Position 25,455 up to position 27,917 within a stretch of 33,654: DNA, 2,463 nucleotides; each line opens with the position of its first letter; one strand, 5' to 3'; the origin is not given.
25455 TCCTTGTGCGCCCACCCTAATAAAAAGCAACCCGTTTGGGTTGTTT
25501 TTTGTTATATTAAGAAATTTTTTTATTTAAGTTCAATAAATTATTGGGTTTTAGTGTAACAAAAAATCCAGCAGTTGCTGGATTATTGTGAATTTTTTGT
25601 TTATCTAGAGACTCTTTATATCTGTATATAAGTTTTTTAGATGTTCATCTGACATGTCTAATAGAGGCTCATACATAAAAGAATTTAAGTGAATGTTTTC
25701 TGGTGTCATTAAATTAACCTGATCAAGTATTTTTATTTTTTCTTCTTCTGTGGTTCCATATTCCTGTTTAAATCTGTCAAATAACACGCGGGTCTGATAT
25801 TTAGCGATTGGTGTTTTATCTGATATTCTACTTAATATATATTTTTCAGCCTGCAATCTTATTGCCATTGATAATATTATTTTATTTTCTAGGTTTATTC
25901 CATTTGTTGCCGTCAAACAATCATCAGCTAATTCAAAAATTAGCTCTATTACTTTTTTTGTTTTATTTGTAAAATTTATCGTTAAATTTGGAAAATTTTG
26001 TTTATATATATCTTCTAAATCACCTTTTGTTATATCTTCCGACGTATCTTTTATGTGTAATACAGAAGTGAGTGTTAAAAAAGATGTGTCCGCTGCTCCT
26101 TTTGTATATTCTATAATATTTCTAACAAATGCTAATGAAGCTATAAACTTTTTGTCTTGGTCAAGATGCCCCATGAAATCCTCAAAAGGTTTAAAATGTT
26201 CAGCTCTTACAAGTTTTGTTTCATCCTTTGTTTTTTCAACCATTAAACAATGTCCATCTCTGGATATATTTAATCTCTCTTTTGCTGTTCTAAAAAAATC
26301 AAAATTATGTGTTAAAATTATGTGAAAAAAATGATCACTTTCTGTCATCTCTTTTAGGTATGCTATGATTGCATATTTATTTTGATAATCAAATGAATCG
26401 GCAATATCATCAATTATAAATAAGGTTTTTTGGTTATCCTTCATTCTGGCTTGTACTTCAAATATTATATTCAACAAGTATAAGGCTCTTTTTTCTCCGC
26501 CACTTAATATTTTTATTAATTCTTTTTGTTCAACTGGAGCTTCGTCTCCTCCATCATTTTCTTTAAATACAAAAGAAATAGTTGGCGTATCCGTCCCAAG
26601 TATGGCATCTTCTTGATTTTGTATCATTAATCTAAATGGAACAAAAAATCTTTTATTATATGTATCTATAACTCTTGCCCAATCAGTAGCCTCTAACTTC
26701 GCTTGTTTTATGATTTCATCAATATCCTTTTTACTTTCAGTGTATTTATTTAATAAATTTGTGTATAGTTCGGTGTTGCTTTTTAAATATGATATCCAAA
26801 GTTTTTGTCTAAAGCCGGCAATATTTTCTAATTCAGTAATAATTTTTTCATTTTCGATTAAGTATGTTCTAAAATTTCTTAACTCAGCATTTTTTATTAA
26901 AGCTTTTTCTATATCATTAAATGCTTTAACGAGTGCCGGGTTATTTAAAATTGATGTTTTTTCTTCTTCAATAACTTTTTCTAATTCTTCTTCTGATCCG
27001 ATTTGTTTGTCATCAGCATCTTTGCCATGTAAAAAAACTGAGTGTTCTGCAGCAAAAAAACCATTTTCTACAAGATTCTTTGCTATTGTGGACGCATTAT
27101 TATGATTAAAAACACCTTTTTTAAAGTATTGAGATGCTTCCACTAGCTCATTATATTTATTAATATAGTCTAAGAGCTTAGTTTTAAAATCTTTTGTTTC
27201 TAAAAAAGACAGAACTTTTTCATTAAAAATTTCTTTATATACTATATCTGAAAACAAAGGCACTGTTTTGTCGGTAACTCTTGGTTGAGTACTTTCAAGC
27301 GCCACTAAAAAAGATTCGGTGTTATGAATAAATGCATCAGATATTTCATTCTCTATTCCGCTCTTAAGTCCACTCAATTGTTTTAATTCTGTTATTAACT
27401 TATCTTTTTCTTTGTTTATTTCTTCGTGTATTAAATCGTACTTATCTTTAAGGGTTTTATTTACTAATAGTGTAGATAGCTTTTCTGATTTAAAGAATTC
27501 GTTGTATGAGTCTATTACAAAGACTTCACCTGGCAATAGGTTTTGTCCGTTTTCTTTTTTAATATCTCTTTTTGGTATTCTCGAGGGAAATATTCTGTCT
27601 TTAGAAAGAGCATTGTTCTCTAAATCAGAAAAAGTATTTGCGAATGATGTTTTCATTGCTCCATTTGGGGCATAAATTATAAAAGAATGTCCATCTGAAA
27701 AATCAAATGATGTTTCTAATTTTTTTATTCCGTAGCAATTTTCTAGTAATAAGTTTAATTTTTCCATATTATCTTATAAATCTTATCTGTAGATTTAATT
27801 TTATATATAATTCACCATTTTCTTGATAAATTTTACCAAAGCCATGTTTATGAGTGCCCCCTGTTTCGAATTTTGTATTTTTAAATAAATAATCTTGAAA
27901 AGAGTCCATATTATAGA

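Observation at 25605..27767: PrrC/RloC-like ABC ATPase with a degenerate Walker A coupled to a type II RM pair: candidate RM-guard or abortive-infection module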

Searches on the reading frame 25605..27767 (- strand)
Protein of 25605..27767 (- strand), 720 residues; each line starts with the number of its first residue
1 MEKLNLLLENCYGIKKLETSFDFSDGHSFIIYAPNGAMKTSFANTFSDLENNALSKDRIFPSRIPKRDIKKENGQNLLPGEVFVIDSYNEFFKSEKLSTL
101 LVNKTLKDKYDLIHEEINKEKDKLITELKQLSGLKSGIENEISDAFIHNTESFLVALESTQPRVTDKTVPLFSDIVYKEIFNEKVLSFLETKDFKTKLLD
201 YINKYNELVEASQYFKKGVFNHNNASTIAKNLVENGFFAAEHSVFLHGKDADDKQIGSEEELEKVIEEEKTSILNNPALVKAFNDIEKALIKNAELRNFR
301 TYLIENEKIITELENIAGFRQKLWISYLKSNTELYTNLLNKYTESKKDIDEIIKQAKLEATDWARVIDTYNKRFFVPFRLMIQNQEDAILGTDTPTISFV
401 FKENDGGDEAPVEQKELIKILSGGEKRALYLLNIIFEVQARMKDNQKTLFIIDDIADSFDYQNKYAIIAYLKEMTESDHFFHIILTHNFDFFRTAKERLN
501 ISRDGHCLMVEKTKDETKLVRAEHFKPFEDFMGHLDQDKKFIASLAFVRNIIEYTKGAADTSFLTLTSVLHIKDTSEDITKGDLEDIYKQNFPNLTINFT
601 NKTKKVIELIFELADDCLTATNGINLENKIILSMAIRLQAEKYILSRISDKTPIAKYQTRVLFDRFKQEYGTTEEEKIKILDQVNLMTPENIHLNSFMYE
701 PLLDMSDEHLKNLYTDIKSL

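Call 3: search_protein_families(library=pfam, proteins=[window:25605-27767:-], max_evalue=0.1)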
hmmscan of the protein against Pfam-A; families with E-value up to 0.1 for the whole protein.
window:25605-27767:- (720 aa): 2 families
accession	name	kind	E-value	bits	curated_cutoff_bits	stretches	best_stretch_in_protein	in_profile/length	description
PF02463.25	SMC_N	-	7.9e-08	32.4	40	1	19-502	18-212/220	RecF/RecN/SMC N terminal domain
PF00005.33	ABC_tran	-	0.027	15.5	25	0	19-132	4-110/137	ABC transporter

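Call 4: search_protein_families(library=padloc, proteins=[window:25605-27767:-], max_evalue=0.1)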
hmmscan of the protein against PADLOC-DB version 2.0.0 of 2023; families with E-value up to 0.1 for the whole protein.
window:25605-27767:- (720 aa): 3 families
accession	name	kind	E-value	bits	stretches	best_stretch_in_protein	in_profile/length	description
PDLC05023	PDC-S46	-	9.7e-266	882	1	1-720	1-718/719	-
PDLC04894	PDC-S06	-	9.7e-10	35.6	1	419-503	502-585/740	-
PDLC04140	mad8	-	3.3e-07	28.1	1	226-488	41-233/314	mads_8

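Call 5: search_protein_families(library=ncbifam, proteins=[window:25605-27767:-], max_evalue=0.1)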
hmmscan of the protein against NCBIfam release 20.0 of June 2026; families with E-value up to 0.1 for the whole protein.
window:25605-27767:- (720 aa): 6 families
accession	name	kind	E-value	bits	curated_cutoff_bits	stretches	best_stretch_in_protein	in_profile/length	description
TIGR00611.2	recf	equivalog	8.8e-06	25.1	172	1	413-474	267-330/339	DNA replication/repair protein RecF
NF040840.2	tungstate_WtpC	equivalog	0.00066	19.1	440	1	444-515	146-217/347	tungstate ABC transporter ATP-binding protein WtpC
TIGR04521.1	ECF_ATPase_2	equivalog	0.0019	17.3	330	1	421-515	145-231/279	energy-coupling factor transporter ATPase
NF010068.0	PRK13548.1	equivalog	0.0072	15.4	261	1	418-507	135-221/261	heme ABC transporter ATP-binding protein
NF007601.2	PRK10247.1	equivalog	0.023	14.2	292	1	417-498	128-201/204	iron efflux ABC transporter ATP-binding subunit FetA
NF011713.0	PRK15134.1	equivalog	0.066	11.8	834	0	445-522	173-248/529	microcin C ABC transporter ATP-binding protein YejF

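Call 7: find_homologous_proteins(query=window:25605-27767:-, max_evalue=0.001)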
Query window:25605-27767:- (720 aa): 6335 proteins with E <= 0.001 among 8000 candidates; the best 120 are listed.
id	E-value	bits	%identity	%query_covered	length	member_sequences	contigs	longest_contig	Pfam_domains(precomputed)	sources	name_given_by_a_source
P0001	0.0e+0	1324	83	100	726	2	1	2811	PF02463.26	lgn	-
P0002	0.0e+0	1280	80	100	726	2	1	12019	PF02463.26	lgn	-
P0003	5.3e-287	972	63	100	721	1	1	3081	PF02463.26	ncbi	-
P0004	4.5e-285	966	63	100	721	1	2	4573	PF02463.26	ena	-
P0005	1.9e-284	963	63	100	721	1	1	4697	PF02463.26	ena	-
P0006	7.8e-283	958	62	100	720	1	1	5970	PF02463.26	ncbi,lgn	-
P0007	1.8e-276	937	61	100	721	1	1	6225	PF02463.26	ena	-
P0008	9.4e-275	931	62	100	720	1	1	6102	-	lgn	-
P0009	1.3e-269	914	60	100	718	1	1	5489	-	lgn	-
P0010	1.6e-266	904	61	100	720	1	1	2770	-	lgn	-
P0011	3.1e-266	903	60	100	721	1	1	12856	PF02463.26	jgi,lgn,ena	-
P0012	1.3e-265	901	59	100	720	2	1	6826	PF02463.26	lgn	-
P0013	2.8e-265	900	59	100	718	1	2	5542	-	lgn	-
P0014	1.3e-263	895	60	100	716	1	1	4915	PF02463.26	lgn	-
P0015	3.0e-263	893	61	100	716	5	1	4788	-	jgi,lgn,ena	-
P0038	3.7e-251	853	57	100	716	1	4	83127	PF02463.26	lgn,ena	-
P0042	4.7e-248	843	57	100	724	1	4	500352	PF02463.26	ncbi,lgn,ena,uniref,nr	ncbi:MAG: hypothetical protein EVJ46_07480 [Candidatus Acididesulfobacter guangdongensis]|uniref:Pha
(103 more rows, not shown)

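Call 8: search_solved_structures(query=window:25605-27767:-, max_evalue=1, show_alignments=2)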
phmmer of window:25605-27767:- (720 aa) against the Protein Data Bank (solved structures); distinct sequences matched with E-value up to 1: 3.
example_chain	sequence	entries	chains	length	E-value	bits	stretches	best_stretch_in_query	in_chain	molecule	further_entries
6qj2_A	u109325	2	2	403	0.014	17.1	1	416-506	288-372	Smc4 | Uncharacterized protein,Uncharacterized protein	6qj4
8wok_B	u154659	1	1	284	0.13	13.9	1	186-243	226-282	PL7 alignate lyase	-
8wok_A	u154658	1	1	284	0.13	13.9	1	186-243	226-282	PL7 alignate lyase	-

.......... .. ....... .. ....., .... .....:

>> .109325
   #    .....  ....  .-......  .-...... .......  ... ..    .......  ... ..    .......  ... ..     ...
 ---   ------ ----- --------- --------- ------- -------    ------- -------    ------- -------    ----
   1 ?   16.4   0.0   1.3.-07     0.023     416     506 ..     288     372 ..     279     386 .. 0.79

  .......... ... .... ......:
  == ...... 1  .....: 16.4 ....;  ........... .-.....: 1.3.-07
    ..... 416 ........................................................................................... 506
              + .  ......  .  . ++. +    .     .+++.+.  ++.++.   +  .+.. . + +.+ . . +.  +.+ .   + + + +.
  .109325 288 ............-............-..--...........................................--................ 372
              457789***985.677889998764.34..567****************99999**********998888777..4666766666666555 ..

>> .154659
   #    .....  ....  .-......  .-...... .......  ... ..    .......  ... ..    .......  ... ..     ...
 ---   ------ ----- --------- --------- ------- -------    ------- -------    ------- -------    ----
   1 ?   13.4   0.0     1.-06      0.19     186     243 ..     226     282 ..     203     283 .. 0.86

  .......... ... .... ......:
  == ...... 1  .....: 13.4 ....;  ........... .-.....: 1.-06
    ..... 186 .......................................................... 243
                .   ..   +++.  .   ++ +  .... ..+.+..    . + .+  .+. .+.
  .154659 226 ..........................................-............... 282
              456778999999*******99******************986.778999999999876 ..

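Call 16: find_encoding_contigs(protein=window:25605-27767:-, flank=10000, max_places=5)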
Protein window:25605-27767:- (720 aa): 1 contig read that carries it; 1 place shown.
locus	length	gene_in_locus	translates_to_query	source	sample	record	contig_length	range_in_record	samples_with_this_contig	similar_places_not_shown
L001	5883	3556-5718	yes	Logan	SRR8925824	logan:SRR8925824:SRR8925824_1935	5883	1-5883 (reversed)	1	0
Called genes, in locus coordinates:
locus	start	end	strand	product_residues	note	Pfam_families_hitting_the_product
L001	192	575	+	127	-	PF01258:zf-dskA_traR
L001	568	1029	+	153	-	PF01252:Peptidase_A8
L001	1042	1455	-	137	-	PF02367:TsaE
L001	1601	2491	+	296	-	PF00145:DNA_methylase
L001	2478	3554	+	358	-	PF09561:RE_HpaII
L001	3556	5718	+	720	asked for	PF02463:SMC_N (weak)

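Call 21: find_related_loci(query=A1, collection=genome_contigs, flank=10000)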
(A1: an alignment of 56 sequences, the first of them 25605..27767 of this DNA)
Query A1 (720 aa) in genome_contigs; peptide patterns used: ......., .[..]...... (x = any residue, [..] = any of these).
599 stretches matched a pattern (row limit reached: there are more); 412 encode a relative of the query (tblastn E <= 1e-3); the best 80 are kept; 80 distinct loci.
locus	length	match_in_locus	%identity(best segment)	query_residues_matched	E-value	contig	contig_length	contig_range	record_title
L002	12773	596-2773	82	1-720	0e+0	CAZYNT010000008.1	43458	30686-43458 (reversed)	MAG TPA_asm: uncultured Gammaproteobacteria bacterium isolate SRP263991_co4_298 genome assembly, contig: NODE_858_length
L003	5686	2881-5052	54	1-720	0e+0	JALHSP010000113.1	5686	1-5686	MAG: Bacteroidales bacterium isolate PFL1 seq_2873967, whole genome shotgun sequence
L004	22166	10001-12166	53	1-720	0e+0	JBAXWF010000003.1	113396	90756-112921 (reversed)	MAG: Bacteroidota bacterium isolate ELA706 MAG706_3, whole genome shotgun sequence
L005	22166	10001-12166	53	1-720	0e+0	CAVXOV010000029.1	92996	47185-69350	MAG: uncultured Candidatus Saccharibacteria bacterium isolate MFD04780.bin.2.40 genome assembly, contig: contig_140903,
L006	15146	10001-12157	53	1-720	0e+0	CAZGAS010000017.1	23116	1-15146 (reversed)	MAG TPA_asm: uncultured Planctomycetia bacterium isolate SRP191223_co1_21 genome assembly, contig: NODE_1903_length_2311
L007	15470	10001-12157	51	1-719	0e+0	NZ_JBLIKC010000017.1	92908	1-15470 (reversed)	MAG: Zhongshania sp. isolate 3300054695_175 Ga0535665_0000143, whole genome shotgun sequence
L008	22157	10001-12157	52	1-719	0e+0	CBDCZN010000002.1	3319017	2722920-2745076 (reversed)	MAG: Methylococcales bacterium isolate 45c4cb77-fec9-4c48-be97-a6abe3c5673b genome assembly, contig: contig_2, whole gen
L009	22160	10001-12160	51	1-720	0e+0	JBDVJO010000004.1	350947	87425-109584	MAG: Crocinitomicaceae bacterium isolate LC.117.F.A3_168_5 LC_117_F_A3_168_5_000000000005, whole genome shotgun sequence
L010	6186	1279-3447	48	1-720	0e+0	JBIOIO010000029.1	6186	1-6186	MAG: Candidatus Saccharimonadales bacterium isolate GcA13-10 k141_1499602_length_6186_cov_73.2291, whole genome shotgun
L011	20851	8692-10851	48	1-720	0e+0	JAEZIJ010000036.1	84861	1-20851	MAG: Acidobacteria bacterium isolate OH_CDB_181 k127_1484323, whole genome shotgun sequence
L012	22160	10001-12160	47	1-720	0e+0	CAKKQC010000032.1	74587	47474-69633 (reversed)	bacterium isolate Hainich-H43-bin172-1 genome assembly, contig: H43-bin172_1_Hain_H43_02um_R3_73_length_74587_cov_21, wh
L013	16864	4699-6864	49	1-720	0e+0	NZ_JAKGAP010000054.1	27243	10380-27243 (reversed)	Paenibacillus alkaliterrae strain DSM 17040 Contig_54, whole genome shotgun sequence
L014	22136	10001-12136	48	8-717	0e+0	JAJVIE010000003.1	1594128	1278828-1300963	MAG: Candidatus Omnitrophota bacterium isolate Bin_62 c_000000000003, whole genome shotgun sequence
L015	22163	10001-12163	58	1-720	0e+0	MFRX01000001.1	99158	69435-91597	MAG: Candidatus Moranbacteria bacterium RIFCSPHIGHO2_02_FULL_40_12b rifcsphigho2_02_scaffold_1078, whole genome shotgun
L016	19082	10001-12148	48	1-717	0e+0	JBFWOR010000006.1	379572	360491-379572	MAG: Pirellulales bacterium isolate CA_2019_TPBF_140 NODE_220_length_379572_cov_21.616387_TPBF, whole genome shotgun seq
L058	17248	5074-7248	45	1-720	0e+0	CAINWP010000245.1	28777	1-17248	MAG: uncultured Verrucomicrobia bacterium isolate KT_bin-2079 genome assembly, contig: bin-2079:245/340, whole genome sh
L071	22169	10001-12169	44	1-720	0e+0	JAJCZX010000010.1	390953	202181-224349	MAG: Gemmatimonadota bacterium isolate OFTM32 OFTM32_9, whole genome shotgun sequence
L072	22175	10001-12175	46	1-720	0e+0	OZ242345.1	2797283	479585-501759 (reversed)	MAG: Candidatus Azotimanducaceae bacterium isolate 00e0b372-dc9d-4322-ab81-f660e8d24ab1 genome assembly, chromosome: 1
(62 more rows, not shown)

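Call 23: predict_structure(alignment_id=A1)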
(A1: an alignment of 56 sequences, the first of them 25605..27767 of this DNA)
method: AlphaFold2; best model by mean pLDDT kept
length: 720 residues; sequences in the alignment: 56
mean_pLDDT: 84.9   pTM: 0.65
mean pLDDT of the five models: 84.9, 83.8, 82.3, 81.9, 81.3
residues with pLDDT >= 90: 247; 70-90: 432; 50-70: 41; < 50: 0
segments of 3 or more residues with pLDDT < 50: none
pLDDT, mean of each block of 10 residues (from residue 1): 95 93 92 84 95 91 93 94 87 74 79 89 91 87 86 87 83 86 82 74 75 70 71 78 74 75 79 76 73 79 81 84 91 91 87 78 82 88 76 77 83 87 83 88 92 83 87 91 90 87 85 88 77 90 90 91 92 91 94 87 95 92 80 93 94 86 94 92 76 58 79 93
secondary structure, 60 per line:
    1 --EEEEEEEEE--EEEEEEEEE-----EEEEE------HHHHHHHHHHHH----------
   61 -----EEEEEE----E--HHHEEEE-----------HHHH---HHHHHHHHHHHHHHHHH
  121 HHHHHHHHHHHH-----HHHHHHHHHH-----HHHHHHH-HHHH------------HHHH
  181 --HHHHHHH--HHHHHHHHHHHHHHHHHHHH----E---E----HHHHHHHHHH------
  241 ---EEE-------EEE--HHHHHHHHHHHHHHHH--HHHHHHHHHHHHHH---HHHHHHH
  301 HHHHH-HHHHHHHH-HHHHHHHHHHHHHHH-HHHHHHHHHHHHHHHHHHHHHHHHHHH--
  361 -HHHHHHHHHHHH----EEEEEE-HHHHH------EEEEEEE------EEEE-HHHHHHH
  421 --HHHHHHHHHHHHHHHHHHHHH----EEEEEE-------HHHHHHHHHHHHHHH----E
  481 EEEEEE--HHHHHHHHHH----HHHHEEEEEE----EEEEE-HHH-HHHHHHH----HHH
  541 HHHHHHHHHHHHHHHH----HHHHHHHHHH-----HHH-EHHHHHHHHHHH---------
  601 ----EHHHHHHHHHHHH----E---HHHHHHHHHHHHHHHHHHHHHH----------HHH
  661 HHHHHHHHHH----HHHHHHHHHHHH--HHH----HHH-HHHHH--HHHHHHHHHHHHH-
elements in order (helices of 4 or more, strands of 3 or more residues): E3-11 E14-22 E28-32 H39-50 E66-71 E82-85 H97-100 H104-132 H138-147 H153-159 H161-164 H177-180 H183-189 H192-211 H225-234 E244-246 E254-256 H259-274 H277-290 H294-305 H307-314 H316-330 H332-358 H362-373 E378-383 H385-389 E396-402 E409-412 H414-420 H423-443 E448-453 H461-475 E480-486 H489-498 H503-506 E507-512 E517-521 H527-533 H538-556 H561-570 H581-591 H606-617 H626-647 H658-670 H675-686 H700-704 H707-719

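Call 27: fold_search(model_id=the predicted structure, library=pdb)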
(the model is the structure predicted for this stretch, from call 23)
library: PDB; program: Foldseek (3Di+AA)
matches with E <= 10: 1000; with E <= 0.001: 47
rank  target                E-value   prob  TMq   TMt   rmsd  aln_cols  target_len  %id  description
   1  5xei                  8.1e-07  1.00  0.25  0.33  20.5       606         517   15  Crystal structure of the Smc head domain with a coiled coil and joint derived from Pyrococcus yayanosii (released 2017-06-07)
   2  6wge_B                3.0e-06  1.00  0.22  0.30  20.9       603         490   16  Cryo-EM structure of human Cohesin-NIPBL-DNA complex without STAG1 (released 2020-05-20)
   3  9f5w_B                4.1e-06  1.00  0.27  0.34  20.2       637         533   11  Human condensin II - M18BP1 complex (released 2025-07-02)
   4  9q9i_A                4.9e-06  1.00  0.24  0.35  17.6       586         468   12  Cryo-EM structure of human Mre11-Rad50-Nbs1 complex bound to DNA (released 2025-10-01)
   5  6qpq_A                6.4e-06  1.00  0.21  0.34  21.9       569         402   12  The structure of the cohesin head module elucidates the mechanism of ring opening (released 2020-02-05)
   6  9q9i_B                7.6e-06  1.00  0.24  0.34  12.8       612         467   12  Cryo-EM structure of human Mre11-Rad50-Nbs1 complex bound to DNA (released 2025-10-01)
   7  7w1m_B                7.6e-06  1.00  0.24  0.31  26.4       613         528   15  Cryo-EM structure of human cohesin-CTCF-DNA complex (released 2023-05-31)
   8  7yzp_C                1.3e-05  1.00  0.25  0.36  14.3       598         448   12  Hairpin-bound state of the E. coli Mre11-Rad50 (SbcCD) head complex bound to ADP and a DNA hairpin (released 2022-08-17)
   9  6wg3_A                1.4e-05  1.00  0.25  0.31  43.5       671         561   12  Cryo-EM structure of human Cohesin-NIPBL-DNA complex (released 2020-05-20)
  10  9q9m_A                2.0e-05  1.00  0.25  0.37  14.2       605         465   12  Cryo-EM structure of human Mre11-Rad50-Nbs1 (MRN) complex bound to DNA and telomeric factor TRF2 (released 2025-10-01)
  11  6qpq_C                2.9e-05  1.00  0.22  0.38  16.8       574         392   12  The structure of the cohesin head module elucidates the mechanism of ring opening (released 2020-02-05)
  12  7q2x_B                2.9e-05  1.00  0.22  0.37  21.6       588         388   10  Cryo-EM structure of clamped S.cerevisiae condensin-DNA complex (Form I) (released 2022-03-23)
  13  6wg3_B                3.0e-05  1.00  0.23  0.24  38.7       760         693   14  Cryo-EM structure of human Cohesin-NIPBL-DNA complex (released 2020-05-20)
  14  6qj1                  3.2e-05  1.00  0.25  0.40  17.6       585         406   10  Crystal structure of the C. thermophilum condensin Smc2 ATPase head (crystal from I) (released 2019-07-03)
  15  6yuf_A                3.2e-05  1.00  0.23  0.38  17.8       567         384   11  Cohesin complex with loader gripping DNA (released 2020-08-19)
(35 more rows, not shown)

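Call 31: search_protein_families(library=padloc, alignment_id=A3, max_evalue=0.00001)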
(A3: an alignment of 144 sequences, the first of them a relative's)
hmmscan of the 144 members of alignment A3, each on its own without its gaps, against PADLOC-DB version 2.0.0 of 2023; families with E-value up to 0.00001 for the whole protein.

A. member 1, L002:232-591:+ (120 aa): 1 family
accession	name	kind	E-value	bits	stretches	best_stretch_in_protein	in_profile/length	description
PDLC03397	Vsr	-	3.1e-22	77.4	1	2-115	3-117/156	Type II nicking endonuclease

B. families by the number of members that match (of 144 scanned): 500 families (the first 25 are shown)
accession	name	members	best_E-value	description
PDLC04134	mad2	6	7.7e-30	mads_2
PDLC03105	Specificity_I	5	1.9e-100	Type I specificity subunit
PDLC03062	Specificity_I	5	3.1e-100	Type I specificity subunit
PDLC03134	Specificity_I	5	3.9e-99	Type I specificity subunit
PDLC03072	Specificity_I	5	5.6e-81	Type I specificity subunit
PDLC03090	Specificity_I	5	2.1e-70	Type I specificity subunit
PDLC03098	Specificity_I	5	3.2e-65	Type I specificity subunit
PDLC03178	Specificity_I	5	1.5e-62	Type I specificity subunit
PDLC03107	Specificity_I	5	8.1e-58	Type I specificity subunit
PDLC03101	Specificity_I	5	2.6e-55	Type I specificity subunit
PDLC03100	Specificity_I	5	2.4e-54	Type I specificity subunit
PDLC03099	Specificity_I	5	4.6e-54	Type I specificity subunit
PDLC04137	mad5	5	5.5e-53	mads_5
PDLC03108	Specificity_I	5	1.6e-52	Type I specificity subunit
PDLC03073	Specificity_I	5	2.6e-52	Type I specificity subunit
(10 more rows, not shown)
